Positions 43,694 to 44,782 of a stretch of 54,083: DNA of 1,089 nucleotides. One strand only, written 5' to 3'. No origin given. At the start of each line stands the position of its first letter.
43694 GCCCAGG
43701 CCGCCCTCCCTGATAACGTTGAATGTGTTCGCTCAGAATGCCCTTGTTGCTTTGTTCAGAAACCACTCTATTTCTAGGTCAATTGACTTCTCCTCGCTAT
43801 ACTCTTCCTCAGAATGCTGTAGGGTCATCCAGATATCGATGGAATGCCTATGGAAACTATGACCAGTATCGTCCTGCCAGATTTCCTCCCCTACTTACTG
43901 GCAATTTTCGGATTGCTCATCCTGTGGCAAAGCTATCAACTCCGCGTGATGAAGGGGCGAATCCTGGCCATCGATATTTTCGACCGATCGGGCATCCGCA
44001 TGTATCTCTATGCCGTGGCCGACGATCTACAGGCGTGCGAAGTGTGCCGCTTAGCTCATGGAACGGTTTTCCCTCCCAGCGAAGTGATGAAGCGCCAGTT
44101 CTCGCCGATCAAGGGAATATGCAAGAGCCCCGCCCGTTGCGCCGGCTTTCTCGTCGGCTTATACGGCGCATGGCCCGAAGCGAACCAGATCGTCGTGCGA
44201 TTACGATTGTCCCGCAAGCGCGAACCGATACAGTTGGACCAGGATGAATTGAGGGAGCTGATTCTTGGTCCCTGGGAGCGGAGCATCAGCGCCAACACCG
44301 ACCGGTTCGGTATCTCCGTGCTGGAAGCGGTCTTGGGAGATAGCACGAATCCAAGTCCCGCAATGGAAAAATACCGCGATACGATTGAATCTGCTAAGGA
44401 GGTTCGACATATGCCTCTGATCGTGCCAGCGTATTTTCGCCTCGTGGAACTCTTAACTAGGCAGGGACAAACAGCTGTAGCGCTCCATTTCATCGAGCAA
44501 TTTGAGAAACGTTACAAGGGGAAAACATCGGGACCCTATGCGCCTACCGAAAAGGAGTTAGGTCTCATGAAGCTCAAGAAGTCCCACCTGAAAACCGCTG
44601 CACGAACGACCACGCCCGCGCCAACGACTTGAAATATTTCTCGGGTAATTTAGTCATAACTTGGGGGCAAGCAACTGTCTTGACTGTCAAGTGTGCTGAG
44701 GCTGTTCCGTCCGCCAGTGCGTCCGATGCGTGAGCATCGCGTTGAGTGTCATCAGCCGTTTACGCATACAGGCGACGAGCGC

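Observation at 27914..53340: About 28 co-oriented HHT repeat sites cut 25 kb into cassette-like units: an integron-like array without a recognisable integrase or canonical attC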

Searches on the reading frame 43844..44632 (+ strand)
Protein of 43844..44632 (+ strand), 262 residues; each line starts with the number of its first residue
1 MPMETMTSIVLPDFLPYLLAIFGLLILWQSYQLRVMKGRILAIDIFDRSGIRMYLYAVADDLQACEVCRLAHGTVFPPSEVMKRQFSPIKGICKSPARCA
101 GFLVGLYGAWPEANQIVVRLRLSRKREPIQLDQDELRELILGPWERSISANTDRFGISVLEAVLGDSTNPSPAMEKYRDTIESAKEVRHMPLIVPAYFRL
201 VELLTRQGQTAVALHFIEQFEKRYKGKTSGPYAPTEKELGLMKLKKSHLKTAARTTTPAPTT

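Call 66: search_protein_families(library=ncbifam, max_evalue=0.01, proteins=[window:43844-44632:+])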
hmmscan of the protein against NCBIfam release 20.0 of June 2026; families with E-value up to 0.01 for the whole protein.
window:43844-44632:+ (262 aa): 1 family
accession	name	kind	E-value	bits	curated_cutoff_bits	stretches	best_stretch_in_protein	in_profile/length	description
TIGR01641.1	phageSPP1_gp7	domain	0.0051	17.2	39.65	1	46-95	53-103/109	minor capsid protein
